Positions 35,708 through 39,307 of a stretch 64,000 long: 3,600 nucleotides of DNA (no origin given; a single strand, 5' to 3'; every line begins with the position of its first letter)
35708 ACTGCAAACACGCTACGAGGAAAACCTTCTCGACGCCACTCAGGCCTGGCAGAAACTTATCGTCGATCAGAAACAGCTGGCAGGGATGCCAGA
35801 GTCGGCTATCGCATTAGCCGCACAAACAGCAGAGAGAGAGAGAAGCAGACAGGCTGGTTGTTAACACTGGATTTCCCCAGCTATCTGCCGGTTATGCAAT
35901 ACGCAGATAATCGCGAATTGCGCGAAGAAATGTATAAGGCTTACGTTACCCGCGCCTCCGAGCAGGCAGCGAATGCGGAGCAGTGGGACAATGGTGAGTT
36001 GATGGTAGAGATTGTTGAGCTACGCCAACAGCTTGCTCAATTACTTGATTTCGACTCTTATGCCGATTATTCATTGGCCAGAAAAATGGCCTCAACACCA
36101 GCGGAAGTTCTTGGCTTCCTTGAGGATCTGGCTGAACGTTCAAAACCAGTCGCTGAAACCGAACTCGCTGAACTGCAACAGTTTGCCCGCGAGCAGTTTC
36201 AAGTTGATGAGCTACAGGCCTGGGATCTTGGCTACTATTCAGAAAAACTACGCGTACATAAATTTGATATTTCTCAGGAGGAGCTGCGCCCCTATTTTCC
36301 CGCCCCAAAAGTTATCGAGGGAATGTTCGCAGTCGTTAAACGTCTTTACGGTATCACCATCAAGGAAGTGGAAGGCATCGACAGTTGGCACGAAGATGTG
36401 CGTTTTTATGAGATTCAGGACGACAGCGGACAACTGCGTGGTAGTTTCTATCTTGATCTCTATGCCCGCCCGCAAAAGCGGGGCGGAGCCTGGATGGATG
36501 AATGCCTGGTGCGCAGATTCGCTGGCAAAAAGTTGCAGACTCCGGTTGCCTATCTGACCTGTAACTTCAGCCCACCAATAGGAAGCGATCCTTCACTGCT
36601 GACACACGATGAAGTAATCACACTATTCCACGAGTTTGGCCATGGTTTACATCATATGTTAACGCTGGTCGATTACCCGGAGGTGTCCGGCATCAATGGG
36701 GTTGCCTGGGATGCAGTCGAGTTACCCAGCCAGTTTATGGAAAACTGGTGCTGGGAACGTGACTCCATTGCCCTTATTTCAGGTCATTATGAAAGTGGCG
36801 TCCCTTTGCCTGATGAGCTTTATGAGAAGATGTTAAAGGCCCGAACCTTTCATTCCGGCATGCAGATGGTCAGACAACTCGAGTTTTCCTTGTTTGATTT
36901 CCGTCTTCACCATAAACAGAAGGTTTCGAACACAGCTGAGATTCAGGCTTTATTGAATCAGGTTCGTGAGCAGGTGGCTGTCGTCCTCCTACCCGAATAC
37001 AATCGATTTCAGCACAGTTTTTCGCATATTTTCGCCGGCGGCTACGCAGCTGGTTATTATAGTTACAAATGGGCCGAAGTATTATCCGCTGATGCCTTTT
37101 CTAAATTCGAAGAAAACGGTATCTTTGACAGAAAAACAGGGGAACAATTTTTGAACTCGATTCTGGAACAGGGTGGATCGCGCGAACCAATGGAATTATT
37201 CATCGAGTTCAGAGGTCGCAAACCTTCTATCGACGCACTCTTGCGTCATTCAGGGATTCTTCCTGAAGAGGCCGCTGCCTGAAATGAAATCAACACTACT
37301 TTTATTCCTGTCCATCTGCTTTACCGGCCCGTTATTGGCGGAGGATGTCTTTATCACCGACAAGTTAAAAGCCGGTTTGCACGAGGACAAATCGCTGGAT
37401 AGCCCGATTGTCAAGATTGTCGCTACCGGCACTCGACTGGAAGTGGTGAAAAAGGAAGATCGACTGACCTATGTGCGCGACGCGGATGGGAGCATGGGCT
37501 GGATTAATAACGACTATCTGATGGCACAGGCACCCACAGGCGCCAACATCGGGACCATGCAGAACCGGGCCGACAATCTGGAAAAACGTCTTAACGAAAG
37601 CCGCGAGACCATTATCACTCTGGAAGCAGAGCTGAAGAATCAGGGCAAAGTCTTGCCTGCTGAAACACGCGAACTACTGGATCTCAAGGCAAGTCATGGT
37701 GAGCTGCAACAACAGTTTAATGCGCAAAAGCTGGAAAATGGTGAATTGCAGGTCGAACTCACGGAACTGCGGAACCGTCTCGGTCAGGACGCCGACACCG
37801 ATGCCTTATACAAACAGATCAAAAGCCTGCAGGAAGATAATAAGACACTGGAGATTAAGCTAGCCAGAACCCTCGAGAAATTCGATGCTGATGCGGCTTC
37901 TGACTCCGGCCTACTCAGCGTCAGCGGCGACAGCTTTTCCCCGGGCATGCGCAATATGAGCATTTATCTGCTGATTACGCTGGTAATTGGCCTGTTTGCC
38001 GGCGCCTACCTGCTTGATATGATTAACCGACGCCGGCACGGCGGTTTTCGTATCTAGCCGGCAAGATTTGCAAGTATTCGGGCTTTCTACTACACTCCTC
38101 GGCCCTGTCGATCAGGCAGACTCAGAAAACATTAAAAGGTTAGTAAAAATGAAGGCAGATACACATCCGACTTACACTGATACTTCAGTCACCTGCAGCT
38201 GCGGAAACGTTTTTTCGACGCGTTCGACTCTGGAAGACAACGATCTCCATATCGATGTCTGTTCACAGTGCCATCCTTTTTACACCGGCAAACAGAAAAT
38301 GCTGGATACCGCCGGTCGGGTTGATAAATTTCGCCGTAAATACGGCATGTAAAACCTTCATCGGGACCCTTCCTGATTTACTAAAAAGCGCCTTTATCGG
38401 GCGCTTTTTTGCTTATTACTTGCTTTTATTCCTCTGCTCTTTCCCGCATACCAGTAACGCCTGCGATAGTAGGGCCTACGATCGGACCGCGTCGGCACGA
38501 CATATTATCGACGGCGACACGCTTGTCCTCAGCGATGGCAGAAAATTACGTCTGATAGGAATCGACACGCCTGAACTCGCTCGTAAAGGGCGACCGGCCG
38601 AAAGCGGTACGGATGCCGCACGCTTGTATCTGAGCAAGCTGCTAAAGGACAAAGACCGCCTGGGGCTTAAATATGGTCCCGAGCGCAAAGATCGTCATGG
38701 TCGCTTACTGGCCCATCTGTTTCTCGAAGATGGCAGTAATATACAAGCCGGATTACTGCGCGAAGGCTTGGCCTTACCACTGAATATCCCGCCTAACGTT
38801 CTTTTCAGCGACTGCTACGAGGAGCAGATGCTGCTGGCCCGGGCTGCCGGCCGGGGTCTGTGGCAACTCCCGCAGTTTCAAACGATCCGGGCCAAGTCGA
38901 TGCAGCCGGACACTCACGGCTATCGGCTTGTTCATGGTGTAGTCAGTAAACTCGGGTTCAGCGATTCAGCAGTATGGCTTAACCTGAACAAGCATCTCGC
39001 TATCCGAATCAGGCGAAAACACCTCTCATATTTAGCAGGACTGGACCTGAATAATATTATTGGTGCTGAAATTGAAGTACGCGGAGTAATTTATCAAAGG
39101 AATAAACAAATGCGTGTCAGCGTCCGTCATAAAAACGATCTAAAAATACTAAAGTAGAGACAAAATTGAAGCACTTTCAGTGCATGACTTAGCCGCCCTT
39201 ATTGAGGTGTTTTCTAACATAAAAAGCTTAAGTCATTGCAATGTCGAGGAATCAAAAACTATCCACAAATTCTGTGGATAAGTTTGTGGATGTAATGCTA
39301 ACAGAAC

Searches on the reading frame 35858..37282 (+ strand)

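Call 74: search_protein_families(library=pfam, proteins=[window:35858-37282:+])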
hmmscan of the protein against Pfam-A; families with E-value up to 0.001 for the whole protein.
window:35858-37282:+ (474 aa): 1 family
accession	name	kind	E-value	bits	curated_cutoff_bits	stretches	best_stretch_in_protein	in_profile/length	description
PF01432.26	Peptidase_M3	-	2.9e-163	544.9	27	1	12-466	1-456/457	Peptidase family M3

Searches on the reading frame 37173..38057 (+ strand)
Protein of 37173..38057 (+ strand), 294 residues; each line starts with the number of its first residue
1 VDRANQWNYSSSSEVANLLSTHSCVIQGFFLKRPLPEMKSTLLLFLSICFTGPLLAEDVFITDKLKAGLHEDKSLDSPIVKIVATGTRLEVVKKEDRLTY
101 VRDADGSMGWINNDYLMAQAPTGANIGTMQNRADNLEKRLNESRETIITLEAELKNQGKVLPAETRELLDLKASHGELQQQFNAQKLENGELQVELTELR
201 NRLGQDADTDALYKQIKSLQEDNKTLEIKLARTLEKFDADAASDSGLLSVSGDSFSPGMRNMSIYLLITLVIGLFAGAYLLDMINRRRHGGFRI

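Call 74: search_protein_families(library=pfam, proteins=[window:37173-38057:+])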
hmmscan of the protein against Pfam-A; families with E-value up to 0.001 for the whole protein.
window:37173-38057:+ (294 aa): 2 families
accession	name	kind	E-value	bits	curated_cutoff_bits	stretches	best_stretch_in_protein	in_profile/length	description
PF08239.17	SH3_3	-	0.00029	21.4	27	1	69-116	5-53/54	Bacterial SH3 domain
PF03938.19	OmpH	-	0.00078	20.1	32.4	0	108-205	2-98/141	Outer membrane protein (OmpH-like)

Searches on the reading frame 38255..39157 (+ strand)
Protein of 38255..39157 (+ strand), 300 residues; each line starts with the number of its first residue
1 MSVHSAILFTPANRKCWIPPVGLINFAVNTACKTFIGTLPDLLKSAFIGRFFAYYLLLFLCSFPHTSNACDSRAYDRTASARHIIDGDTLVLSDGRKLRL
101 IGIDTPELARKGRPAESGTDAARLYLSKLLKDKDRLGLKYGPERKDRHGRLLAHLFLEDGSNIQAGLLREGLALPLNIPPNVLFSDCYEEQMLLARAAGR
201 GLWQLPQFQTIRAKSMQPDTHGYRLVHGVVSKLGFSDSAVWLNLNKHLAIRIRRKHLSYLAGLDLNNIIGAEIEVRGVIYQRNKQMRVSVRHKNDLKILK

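Call 74: search_protein_families(library=pfam, proteins=[window:38255-39157:+])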
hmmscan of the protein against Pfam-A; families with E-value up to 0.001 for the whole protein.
window:38255-39157:+ (300 aa): 1 family
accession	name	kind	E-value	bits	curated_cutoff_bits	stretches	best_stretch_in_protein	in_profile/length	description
PF00565.23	SNase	-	3e-13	50.6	21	1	97-204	1-106/107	Staphylococcal nuclease homologue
